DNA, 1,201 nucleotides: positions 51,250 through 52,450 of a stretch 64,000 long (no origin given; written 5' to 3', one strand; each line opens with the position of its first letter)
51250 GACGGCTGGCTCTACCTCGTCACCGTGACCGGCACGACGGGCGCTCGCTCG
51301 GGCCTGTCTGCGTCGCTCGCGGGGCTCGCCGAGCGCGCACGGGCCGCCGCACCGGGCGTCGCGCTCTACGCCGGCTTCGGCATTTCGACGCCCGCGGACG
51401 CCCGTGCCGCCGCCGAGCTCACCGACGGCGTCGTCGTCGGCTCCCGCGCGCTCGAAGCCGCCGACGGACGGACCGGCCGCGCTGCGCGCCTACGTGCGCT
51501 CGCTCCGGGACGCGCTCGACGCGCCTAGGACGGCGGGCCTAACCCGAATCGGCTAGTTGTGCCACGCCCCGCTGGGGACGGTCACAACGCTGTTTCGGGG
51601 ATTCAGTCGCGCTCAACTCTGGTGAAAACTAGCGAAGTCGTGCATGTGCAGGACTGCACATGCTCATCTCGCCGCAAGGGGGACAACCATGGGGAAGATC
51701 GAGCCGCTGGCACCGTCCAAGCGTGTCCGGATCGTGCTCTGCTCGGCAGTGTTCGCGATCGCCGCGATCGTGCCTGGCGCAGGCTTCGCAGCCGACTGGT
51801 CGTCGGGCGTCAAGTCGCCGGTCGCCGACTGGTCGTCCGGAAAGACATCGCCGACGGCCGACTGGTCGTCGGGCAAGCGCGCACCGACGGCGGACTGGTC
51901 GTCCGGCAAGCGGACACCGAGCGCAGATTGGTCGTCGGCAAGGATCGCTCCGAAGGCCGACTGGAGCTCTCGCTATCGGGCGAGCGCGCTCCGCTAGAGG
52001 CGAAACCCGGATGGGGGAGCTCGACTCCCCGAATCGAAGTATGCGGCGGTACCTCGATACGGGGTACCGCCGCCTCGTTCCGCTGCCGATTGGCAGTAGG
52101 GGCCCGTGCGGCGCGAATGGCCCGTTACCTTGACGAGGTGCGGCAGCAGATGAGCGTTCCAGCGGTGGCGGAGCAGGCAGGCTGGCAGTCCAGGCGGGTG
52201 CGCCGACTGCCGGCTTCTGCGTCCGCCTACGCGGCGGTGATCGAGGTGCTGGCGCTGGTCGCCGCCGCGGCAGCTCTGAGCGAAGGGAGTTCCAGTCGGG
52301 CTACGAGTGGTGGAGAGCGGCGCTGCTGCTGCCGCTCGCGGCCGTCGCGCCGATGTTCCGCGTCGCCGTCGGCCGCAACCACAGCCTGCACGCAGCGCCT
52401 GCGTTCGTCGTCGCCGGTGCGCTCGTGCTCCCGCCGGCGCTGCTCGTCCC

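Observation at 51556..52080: Stand-alone gene for a secreted 6 x 11-aa ADWSSGK repeat peptide, with its own perfect palindrome and flanking hairpins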

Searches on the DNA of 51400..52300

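Call 18: search_rna_families(source=window, start=51400, end=52300, threshold=evalue, max_evalue=10, show_alignments=2)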
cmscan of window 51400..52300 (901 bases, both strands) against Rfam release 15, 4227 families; matches with E-value up to 10: 7.
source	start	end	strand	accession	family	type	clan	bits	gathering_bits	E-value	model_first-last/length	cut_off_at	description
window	51865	51916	+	RF02992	hya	Cis-reg;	-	18.2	56.8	2.2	1-72/72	no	hya RNA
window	51808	51885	+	RF00634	SAM-IV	Cis-reg; riboswitch;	CL00012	16.4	38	4.2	1-116/116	no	SAM (S-adenosyl methionine) riboswitch aptamer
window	52044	52072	+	RF03934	mir-m107-1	Gene; miRNA;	-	16.3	83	6.3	1-65/65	no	mir-m107-1 microRNA precursor family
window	52001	52076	-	RF00107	FinP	Gene;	CL00016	15.9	45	3.6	1-76/76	no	FinP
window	52219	52269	+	RF03057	nhaA-I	Cis-reg; riboswitch;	-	12.8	37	9.2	1-55/55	no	nhaA-I RNA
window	52000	52073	+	RF01670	P17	Gene; sRNA;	-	12.6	45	1.4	1-282/282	no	Pseudomonas sRNA P17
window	51914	52020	-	RF01926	mir-981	Gene; miRNA;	-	11.8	51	9.7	1-86/86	no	mir-981 microRNA precursor family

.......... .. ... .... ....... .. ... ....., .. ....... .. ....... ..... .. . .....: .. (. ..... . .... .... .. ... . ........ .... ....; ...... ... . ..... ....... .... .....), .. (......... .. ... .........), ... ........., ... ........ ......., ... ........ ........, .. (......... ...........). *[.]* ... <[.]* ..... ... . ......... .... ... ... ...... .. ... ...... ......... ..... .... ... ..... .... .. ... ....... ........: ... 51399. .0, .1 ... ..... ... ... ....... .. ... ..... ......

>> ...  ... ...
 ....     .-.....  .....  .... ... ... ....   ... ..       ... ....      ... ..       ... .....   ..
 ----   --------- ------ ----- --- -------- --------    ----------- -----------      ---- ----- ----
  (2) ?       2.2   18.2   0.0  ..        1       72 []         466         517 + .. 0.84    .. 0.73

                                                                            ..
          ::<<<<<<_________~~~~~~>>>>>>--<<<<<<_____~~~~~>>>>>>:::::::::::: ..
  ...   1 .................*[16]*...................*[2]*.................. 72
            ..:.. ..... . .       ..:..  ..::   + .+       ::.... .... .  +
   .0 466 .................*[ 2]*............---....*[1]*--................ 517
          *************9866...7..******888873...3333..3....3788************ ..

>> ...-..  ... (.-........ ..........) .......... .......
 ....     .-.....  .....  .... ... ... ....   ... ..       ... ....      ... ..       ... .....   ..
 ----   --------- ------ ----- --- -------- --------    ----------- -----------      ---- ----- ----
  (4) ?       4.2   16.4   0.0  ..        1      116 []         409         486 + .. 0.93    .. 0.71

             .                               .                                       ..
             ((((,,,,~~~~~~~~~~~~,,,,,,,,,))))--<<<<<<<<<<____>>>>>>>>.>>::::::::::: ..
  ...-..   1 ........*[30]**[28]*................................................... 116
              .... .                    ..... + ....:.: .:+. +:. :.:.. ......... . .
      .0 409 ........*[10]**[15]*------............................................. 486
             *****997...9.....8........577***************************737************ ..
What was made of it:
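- On Transcription-attenuation leader peptide: There is no T-box or other Rfam hit (call 18).
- On Known structured RNA families (Rfam 15): Over 51400-52300 on both strands the best hit is 18.2 bits against a gathering score of 56.8 (call 18).
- There is no T-box or other Rfam match (call 18).
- Tried and rejected: An Rfam scan of 51400-52300 found nothing (call 18).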
